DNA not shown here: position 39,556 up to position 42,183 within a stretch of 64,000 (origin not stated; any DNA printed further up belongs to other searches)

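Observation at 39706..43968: NuoE-NuoF fusion plus a NuoG-like Fe-S protein carrying two cyclic-nucleotide-binding domains, with no catalytic partner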

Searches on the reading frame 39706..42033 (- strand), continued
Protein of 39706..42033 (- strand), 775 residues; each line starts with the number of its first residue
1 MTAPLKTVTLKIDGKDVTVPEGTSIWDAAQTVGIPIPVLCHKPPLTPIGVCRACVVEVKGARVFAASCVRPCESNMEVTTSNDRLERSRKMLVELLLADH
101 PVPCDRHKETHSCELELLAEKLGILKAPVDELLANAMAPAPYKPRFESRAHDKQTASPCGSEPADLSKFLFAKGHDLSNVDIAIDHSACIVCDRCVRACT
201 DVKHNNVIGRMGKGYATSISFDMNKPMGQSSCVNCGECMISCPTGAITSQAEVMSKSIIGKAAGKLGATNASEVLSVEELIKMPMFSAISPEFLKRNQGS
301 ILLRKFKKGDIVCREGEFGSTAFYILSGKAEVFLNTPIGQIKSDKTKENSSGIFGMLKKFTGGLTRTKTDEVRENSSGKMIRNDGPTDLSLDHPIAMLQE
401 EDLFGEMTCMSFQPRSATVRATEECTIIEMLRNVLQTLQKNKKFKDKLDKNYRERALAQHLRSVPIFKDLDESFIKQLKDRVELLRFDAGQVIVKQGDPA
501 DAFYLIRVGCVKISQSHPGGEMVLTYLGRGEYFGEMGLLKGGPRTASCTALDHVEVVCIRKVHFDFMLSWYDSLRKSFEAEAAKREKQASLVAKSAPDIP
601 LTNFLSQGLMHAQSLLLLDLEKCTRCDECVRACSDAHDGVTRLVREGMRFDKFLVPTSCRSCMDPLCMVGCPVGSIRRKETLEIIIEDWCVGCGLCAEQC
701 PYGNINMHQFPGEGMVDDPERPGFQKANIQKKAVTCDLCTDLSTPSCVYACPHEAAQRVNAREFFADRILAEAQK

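Call 19: search_protein_families(library=pfam, proteins=[L065:6737-8101:-, L047:3318-4733:+, L039:12155-13075:+, L031:16257-20021:-, L072:18351-20540:-, L081:14680-16977:+, L012:4088-6784:-, L034:3433-5067:+], max_evalue=0.01)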
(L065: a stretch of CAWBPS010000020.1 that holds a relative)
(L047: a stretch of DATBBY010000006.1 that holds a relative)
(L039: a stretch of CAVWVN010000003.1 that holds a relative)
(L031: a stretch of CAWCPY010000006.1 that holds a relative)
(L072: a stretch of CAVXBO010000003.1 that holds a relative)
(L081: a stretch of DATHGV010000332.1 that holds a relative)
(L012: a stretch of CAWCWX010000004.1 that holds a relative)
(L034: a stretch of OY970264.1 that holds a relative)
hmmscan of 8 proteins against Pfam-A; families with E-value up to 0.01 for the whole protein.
L065:6737-8101:- (454 aa): 3 families
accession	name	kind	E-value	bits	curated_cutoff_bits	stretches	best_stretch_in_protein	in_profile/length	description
PF13435.11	Cytochrome_C554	-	2.4e-12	48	20.8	1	67-140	7-84/84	Cytochrome c554 and c-prime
PF14522.11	Cytochrome_C7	-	0.0002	21.5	24.8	0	106-184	12-66/67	Cytochrome c7 and related cytochrome c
PF22113.1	Mtrc-MtrF_II-IV_dom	-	0.0023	17.9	30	0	107-198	6-102/176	Outer membrane cytochrome MtrC/MtrF-like, domains II/IV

L047:3318-4733:+ (471 aa): 5 families
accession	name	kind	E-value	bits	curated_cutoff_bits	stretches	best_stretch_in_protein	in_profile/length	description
PF09699.15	Paired_CXXCH_1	-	5e-12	45.7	20.6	0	109-140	7-40/41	Doubled CXXCH motif (Paired_CXXCH_1)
PF14522.11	Cytochrome_C7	-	5.5e-12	45.8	24.8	1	392-447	2-67/67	Cytochrome c7 and related cytochrome c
PF14537.11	Cytochrom_c3_2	-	2.3e-08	34.8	25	1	65-136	2-78/79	Cytochrome c3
PF22113.1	Mtrc-MtrF_II-IV_dom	-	8.3e-07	29.1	30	1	87-266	4-129/176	Outer membrane cytochrome MtrC/MtrF-like, domains II/IV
PF02085.21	Cytochrom_CIII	-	0.00077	20.2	22.9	1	384-432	14-54/101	Class III cytochrome C family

L039:12155-13075:+ (306 aa): 0 families

L031:16257-20021:- (1254 aa): 4 families
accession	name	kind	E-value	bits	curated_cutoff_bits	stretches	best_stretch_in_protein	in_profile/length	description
PF08309.17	LVIVD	-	5.1e-22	77.4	20.2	0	993-1016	4-28/42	LVIVD repeat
PF14522.11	Cytochrome_C7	-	0.00011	22.4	24.8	0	497-541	5-51/67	Cytochrome c7 and related cytochrome c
PF14537.11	Cytochrom_c3_2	-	0.0013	19.6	25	1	500-549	2-44/79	Cytochrome c3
PF22113.1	Mtrc-MtrF_II-IV_dom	-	0.0025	17.8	30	0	47-159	6-93/176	Outer membrane cytochrome MtrC/MtrF-like, domains II/IV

L072:18351-20540:- (729 aa): 6 families
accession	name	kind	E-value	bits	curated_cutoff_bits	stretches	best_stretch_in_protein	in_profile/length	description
PF13620.12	CarboxypepD_reg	-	5.8e-17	62.3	32.3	1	65-144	2-81/82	Carboxypeptidase regulatory-like domain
PF17210.9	SdrD_B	-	0.00076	20.1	29.7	1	69-125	16-72/112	SdrD B-like domain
PF14686.12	fn3_3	-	0.00089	19.4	24.4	1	95-135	29-70/75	Polysaccharide lyase family 4, domain II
PF13715.12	CarbopepD_reg_2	-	0.0052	17.2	32.2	0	65-126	1-59/88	CarboxypepD_reg-like domain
PF25020.1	TTR_TEN1-4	-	0.0055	17.1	27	0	60-141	4-82/86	Teneurin TTR-like domain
PF02369.22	Big_1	-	0.009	16.5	34.9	0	60-113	16-74/93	Bacterial Ig-like domain (group 1)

L081:14680-16977:+ (765 aa): 2 families
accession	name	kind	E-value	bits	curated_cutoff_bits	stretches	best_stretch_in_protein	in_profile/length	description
PF13515.12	FUSC_2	-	8.6e-21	74.8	25.6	1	432-548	9-125/126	Fusaric acid resistance protein-like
PF04632.18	FUSC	-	1.8e-07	30.7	30.9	1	435-752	25-346/660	Fusaric acid resistance protein family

L012:4088-6784:- (898 aa): 2 families
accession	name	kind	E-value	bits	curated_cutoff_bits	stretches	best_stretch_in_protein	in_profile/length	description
PF22422.2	MGH1-like_GH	-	1.5e-23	84.4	27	2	449-554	2-113/356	Mannosylglycerate hydrolase MGH1-like glycoside hydrolase domain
PF03200.22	Glyco_hydro_63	-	2.5e-07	30.3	22.4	1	721-806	362-432/492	Glycosyl hydrolase family 63 C-terminal domain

L034:3433-5067:+ (544 aa): 1 family
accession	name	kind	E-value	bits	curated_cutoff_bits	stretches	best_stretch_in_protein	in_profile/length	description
PF03928.20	HbpS-like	-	8.8e-21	74.7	25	2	330-508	2-123/128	Haem degrading protein HbpS-like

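Call 23: search_solved_structures(query=window:39706-42033:-, max_evalue=0.001)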
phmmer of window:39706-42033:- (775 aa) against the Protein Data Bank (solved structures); distinct sequences matched with E-value up to 0.001: 280 (the best 60 are shown).
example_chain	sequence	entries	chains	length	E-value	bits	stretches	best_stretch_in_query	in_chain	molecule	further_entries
7q4v_A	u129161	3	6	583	8.9e-41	143.2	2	5-130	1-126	Iron hydrogenase HydA1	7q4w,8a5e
9ya0_MA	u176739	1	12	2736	1e-36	129.7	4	461-576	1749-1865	PCR12, TGME49_219070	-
7vw6_A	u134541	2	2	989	4.2e-36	127.7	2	6-109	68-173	Formate dehydrogenase | Tungsten-containing formate dehydrogenase alpha subunit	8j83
7e5z_A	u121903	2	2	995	4.3e-36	127.7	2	6-109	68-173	Formate dehydrogenase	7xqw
9wxb_B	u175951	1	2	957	4.1e-32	114.5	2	7-125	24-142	Formate dehydrogenase alpha subunit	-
7t2r_A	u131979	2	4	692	7.6e-32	113.6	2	5-119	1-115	NiFe hydrogenase subunit A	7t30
8a6t_A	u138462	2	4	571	8.8e-32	113.4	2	7-124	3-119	Electron bifurcating hydrogenase subunit HydA1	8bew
6tg9_A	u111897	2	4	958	9.1e-31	110.1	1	8-250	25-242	Formate dehydrogenase subunit alpha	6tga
9mqx_A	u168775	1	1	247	7.2e-25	90.6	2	8-101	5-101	NADH:ubiquinone oxidoreductase chain G-like protein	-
7p5h_A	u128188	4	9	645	1.2e-24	89.8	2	10-131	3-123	Fe-hydrogenase, subunit alpha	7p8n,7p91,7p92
5dyk_A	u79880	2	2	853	4.1e-24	88.1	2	381-559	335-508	CGMP-dependent protein kinase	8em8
9bov_A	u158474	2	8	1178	9.9e-24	86.8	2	6-104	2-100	Molybdopterin oxidoreductase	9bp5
8oh5_C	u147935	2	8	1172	3.1e-23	85.2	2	7-104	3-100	Formate dehydrogenase-O, major subunit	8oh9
5ezr_A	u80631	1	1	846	4.8e-23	84.5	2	380-550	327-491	cGMP-dependent protein kinase, putative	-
4rz7_A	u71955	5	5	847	4.8e-23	84.5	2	380-550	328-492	cGMP-dependent protein kinase, putative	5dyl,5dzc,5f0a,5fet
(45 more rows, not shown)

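Call 48: find_related_loci(query=A3, collection=genome_contigs, flank=6000)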
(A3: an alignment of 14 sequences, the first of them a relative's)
Query A3 (303 aa) in genome_contigs; peptide patterns used: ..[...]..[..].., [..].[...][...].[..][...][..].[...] (x = any residue, [..] = any of these).
600 stretches matched a pattern (row limit reached: there are more); 509 encode a relative of the query (tblastn E <= 1e-3); the best 80 are kept; 80 distinct loci.
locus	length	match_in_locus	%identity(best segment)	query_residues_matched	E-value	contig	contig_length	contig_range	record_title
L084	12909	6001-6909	100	1-303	0e+0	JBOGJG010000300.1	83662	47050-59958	MAG: Acidobacteriota bacterium isolate M3-S_metawrap_bin.129 k127_2197343, whole genome shotgun sequence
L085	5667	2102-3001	47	1-303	2e-87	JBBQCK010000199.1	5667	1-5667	MAG: Tepidisphaerales bacterium isolate Co_metawrap_1257 Cmw_1257_k141_15053999_length_5667_cov_6.0000, whole genome sho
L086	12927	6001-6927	45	1-303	9e-86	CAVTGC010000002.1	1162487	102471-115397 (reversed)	MAG: uncultured Candidatus Rokubacteria bacterium isolate MFD09212.bin.1.136 genome assembly, contig: contig_1645, whole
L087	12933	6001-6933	45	1-303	2e-85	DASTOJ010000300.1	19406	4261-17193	MAG TPA_asm: Candidatus Methylomirabilota bacterium isolate SMAG_U2167 k141_957704, whole genome shotgun sequence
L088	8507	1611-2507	46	1-303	2e-85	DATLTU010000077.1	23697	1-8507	MAG TPA_asm: Candidatus Limnocylindrales bacterium isolate SMAG_U13965 k141_205322, whole genome shotgun sequence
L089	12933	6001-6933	44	1-303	5e-85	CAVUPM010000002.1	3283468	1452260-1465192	MAG: uncultured Candidatus Rokubacteria bacterium isolate MFD06229.bin.2.170 genome assembly, contig: contig_1307, whole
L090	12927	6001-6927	45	1-303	7e-85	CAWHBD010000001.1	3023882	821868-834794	MAG: uncultured Candidatus Rokubacteria bacterium isolate MFD02840.bin.3.55 genome assembly, contig: contig_10462, whole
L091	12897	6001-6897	46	1-303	4e-84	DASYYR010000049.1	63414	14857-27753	MAG TPA_asm: Candidatus Acidiferrales bacterium isolate SMAG_U6340 k141_394728, whole genome shotgun sequence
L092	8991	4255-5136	46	3-303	4e-84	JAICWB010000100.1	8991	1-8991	MAG: Acidobacteriales bacterium isolate LS_FP_2_bin.22 k141_70139_length_8991_cov_20.9277, whole genome shotgun sequence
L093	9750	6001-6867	46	3-303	9e-84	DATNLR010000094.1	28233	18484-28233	MAG TPA_asm: Candidatus Binatus sp. isolate SMAG_U11457 k141_597630, whole genome shotgun sequence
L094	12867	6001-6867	45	3-303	2e-83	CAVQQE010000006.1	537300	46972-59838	MAG: uncultured Acidobacteriota bacterium isolate MFD00731.bin.1.212 genome assembly, contig: contig_20286, whole genome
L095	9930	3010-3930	45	1-303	7e-83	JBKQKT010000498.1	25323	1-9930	MAG: Candidatus Korobacteraceae bacterium isolate CRr2D2E2F__bin_11 CRr2D2E2F_000000183568, whole genome shotgun sequenc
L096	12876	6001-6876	46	3-303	8e-83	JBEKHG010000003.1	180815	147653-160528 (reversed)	MAG: Candidatus Acidiferrales bacterium isolate SPRUCE 271 SPRUCE_271_3, whole genome shotgun sequence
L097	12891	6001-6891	45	1-303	1e-82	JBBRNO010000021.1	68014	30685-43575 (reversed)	MAG: Bryobacterales bacterium isolate La1_metabat2.173 LA1C_B2.173_k141_3475028L_68014_cov_27.8863, whole genome shotgun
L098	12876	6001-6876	46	3-303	1e-82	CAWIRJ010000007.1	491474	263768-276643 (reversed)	MAG: uncultured Acidobacteriota bacterium isolate MFD00964.bin.1.44 genome assembly, contig: contig_85799, whole genome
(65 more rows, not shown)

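Call 53: predict_structure(alignment_id=A2)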
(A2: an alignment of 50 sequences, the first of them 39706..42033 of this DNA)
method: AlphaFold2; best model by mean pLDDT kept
length: 775 residues; sequences in the alignment: 50
mean_pLDDT: 65.4   pTM: 0.44
mean pLDDT of the five models: 65.4, 61.7, 61.6, 61.5, 59.9
residues with pLDDT >= 90: 96; 70-90: 271; 50-70: 186; < 50: 222
segments of 3 or more residues with pLDDT < 50: 133-136, 179-182, 197-245, 255-268, 337-378, 383-386, 607-613, 627-649, 657-707, 733-740, 744-752
pLDDT, mean of each block of 10 residues (from residue 1): 76 94 87 82 53 78 72 91 85 78 70 80 73 53 71 67 58 57 57 49 33 38 35 40 49 44 42 84 87 78 89 70 91 59 34 39 32 39 54 80 80 71 92 83 81 73 77 81 84 93 88 81 81 91 89 84 91 89 88 68 50 55 52 40 42 52 42 30 26 35 44 66 66 47 44 55 69 67
secondary structure, 60 per line:
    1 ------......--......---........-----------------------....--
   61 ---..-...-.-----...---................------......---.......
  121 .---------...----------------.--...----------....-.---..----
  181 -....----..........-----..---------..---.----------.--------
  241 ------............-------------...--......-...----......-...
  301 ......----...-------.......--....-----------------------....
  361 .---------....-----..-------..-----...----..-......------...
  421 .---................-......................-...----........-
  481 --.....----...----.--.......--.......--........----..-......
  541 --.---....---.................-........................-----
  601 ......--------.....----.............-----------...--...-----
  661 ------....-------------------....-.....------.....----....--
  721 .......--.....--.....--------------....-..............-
elements in order (helices of 4 or more, strands of 3 or more residues): E7-12 E15-20 H25-31 E55-58 E77-79 H83-98 H105-110 H114-121 H166-169 E182-185 H190-199 E247-249 H250-258 E272-274 H277-282 H291-296 E301-306 E311-313 E321-327 E330-333 H357-361 H371-374 E396-398 H406-411 E418-421 E425-431 H432-440 H442-463 H472-479 E483-487 E492-494 E502-508 E511-517 E520-527 H535-540 E547-550 E554-560 H561-570 H572-595 H601-606 E615-619 H624-636 E648-650 E653-655 H667-670 H690-693 H695-699 E706-710 E715-718 E721-727 E730-734 H737-741 E756-759 H761-774
